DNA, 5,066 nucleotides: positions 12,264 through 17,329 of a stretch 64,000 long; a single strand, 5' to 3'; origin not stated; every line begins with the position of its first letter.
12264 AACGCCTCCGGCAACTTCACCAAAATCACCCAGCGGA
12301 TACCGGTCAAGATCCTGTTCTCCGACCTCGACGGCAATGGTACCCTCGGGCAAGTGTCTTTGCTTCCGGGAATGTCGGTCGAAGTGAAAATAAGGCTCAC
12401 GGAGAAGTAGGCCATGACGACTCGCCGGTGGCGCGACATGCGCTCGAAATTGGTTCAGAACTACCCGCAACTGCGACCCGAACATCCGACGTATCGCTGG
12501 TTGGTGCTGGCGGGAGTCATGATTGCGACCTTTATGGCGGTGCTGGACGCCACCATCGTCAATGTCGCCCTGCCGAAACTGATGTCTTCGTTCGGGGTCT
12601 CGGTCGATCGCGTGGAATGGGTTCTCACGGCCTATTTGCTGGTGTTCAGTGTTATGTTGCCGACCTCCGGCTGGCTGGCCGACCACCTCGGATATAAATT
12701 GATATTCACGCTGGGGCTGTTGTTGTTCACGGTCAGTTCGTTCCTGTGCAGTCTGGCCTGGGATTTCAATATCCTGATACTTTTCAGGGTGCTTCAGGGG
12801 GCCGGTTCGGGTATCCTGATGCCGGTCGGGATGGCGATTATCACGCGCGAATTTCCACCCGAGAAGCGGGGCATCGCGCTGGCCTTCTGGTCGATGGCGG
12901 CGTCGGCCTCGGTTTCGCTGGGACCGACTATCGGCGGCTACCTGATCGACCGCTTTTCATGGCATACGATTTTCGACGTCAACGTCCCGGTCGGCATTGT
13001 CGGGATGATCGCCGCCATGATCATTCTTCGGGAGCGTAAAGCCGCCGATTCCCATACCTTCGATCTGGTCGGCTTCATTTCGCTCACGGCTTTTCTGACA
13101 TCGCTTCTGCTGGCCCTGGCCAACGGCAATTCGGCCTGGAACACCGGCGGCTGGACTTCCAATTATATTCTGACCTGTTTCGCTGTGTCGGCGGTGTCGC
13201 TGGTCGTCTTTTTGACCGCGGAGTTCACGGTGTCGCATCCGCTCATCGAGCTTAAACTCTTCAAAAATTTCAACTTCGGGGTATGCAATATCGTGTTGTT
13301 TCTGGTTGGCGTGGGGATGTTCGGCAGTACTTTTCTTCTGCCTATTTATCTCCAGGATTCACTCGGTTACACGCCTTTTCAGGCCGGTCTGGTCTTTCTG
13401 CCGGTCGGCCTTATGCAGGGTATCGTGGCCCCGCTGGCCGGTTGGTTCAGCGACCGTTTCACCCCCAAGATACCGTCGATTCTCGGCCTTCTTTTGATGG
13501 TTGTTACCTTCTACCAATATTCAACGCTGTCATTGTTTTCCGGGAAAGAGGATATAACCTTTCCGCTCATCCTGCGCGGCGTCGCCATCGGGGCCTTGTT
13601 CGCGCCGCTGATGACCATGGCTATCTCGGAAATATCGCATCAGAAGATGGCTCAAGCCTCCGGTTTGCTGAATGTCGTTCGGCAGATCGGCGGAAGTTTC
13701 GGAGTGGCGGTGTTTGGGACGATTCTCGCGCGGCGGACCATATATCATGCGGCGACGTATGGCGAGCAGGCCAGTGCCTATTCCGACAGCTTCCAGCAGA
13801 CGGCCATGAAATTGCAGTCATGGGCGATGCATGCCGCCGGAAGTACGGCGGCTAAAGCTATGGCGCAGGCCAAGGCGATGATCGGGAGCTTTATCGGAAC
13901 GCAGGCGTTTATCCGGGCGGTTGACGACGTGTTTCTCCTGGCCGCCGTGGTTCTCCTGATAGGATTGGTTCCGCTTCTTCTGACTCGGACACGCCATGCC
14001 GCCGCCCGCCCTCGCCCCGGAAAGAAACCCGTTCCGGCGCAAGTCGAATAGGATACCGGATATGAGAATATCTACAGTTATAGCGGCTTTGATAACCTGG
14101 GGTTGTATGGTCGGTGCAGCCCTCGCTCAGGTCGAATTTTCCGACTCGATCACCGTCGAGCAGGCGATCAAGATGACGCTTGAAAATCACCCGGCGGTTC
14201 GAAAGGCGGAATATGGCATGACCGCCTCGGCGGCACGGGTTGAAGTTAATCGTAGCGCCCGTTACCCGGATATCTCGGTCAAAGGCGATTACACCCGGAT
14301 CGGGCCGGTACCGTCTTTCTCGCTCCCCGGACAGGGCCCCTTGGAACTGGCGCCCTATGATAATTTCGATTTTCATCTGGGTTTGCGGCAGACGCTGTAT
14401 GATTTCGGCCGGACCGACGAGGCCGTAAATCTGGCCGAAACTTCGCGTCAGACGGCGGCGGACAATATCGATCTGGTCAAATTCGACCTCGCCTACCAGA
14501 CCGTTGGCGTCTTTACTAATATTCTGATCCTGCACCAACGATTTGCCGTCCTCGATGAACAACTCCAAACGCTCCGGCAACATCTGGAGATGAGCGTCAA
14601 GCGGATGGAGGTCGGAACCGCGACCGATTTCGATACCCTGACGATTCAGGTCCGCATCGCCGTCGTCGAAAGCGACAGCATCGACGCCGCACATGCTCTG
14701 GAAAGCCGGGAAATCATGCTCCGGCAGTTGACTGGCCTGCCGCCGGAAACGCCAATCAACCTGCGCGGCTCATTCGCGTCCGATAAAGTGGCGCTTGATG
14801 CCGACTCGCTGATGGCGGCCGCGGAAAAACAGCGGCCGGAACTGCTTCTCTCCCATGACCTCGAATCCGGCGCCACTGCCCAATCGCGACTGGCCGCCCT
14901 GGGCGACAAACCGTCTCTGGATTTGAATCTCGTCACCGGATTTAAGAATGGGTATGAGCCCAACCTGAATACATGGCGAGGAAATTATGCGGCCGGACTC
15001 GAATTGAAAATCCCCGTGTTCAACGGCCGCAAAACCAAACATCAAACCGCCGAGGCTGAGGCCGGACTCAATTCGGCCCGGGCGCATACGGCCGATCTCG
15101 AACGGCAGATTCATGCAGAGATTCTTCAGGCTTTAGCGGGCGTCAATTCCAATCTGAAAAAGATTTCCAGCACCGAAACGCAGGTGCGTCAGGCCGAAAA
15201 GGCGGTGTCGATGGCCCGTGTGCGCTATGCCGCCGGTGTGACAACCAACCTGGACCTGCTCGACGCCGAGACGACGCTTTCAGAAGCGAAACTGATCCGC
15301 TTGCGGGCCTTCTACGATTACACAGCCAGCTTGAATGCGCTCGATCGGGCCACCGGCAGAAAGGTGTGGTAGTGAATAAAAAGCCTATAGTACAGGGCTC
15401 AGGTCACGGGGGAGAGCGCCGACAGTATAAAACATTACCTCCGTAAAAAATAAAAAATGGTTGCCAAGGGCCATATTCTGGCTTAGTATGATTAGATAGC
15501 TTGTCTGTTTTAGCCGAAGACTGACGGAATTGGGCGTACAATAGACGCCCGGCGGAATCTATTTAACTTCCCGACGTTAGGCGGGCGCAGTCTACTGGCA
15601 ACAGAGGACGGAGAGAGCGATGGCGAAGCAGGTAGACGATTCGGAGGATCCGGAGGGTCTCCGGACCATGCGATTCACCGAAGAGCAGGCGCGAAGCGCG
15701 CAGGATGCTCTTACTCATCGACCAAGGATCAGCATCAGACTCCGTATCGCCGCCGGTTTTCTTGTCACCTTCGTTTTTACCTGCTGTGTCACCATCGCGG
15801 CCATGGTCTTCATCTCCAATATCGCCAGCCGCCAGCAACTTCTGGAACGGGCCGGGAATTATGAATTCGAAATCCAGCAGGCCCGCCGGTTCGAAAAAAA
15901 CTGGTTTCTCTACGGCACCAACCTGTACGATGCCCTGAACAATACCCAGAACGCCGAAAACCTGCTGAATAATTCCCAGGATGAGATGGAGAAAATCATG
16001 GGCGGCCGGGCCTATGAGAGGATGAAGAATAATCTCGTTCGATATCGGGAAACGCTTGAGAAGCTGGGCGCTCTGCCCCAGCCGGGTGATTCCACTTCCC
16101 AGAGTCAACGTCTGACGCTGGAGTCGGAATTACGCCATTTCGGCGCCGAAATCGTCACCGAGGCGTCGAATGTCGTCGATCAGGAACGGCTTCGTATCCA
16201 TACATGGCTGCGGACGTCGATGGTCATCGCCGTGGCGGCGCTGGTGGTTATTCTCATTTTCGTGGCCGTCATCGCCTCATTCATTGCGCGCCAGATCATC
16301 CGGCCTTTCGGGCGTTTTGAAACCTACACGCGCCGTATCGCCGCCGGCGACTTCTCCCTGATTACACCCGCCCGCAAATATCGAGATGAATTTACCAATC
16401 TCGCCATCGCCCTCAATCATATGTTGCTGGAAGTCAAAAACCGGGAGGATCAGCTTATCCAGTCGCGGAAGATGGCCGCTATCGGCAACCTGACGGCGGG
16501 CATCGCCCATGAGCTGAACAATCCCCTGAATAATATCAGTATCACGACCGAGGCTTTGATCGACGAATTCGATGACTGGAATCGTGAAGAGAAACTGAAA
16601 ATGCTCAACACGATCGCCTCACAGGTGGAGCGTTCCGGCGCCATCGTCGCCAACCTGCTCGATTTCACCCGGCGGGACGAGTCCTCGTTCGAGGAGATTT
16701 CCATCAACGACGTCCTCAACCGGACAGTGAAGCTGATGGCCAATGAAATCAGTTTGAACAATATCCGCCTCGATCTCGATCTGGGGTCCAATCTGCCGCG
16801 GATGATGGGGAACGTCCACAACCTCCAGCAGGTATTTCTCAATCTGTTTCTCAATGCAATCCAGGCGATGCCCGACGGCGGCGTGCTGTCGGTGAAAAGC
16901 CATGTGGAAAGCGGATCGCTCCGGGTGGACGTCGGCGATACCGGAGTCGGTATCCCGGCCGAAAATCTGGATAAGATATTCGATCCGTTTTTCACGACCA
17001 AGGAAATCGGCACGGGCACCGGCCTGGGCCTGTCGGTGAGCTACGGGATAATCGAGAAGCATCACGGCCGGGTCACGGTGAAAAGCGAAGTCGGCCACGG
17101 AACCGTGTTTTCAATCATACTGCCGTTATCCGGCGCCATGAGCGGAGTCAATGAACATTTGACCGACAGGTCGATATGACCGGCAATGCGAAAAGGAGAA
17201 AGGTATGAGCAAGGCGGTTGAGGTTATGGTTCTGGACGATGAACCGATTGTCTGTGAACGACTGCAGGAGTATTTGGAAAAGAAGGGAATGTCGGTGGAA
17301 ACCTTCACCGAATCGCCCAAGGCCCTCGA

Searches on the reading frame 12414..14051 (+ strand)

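Call 33: search_protein_families(library=pfam, proteins=[window:12414-14051:+], max_evalue=0.0001)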
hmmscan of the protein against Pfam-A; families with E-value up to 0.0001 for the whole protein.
window:12414-14051:+ (545 aa): 1 family
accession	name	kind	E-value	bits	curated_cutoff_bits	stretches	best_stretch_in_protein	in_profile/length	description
PF07690.21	MFS_1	-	1.8e-61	208.5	33.4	1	35-430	1-346/347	Major Facilitator Superfamily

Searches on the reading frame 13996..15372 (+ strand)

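Call 33: search_protein_families(library=pfam, proteins=[window:13996-15372:+], max_evalue=0.0001)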
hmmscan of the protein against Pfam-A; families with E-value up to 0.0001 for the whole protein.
window:13996-15372:+ (458 aa): 1 family
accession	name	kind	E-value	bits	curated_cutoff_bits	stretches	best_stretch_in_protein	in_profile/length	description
PF02321.23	OEP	-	4e-54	183.7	22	2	270-454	2-187/187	Outer membrane efflux protein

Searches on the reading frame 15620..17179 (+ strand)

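Call 33: search_protein_families(library=pfam, proteins=[window:15620-17179:+], max_evalue=0.0001)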
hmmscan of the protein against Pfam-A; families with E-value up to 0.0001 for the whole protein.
window:15620-17179:+ (519 aa): 3 families
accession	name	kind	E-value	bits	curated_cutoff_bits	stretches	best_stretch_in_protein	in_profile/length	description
PF02518.31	HATPase_c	-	4.6e-26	91.9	26.4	1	399-504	3-110/111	Histidine kinase-, DNA gyrase B-, and HSP90-like ATPase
PF00512.31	HisKA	-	6.5e-14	52.2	26.9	1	289-354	3-65/66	His Kinase A (phospho-acceptor) domain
PF00672.30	HAMP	-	1.3e-09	38.7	25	1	221-271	1-50/53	HAMP domain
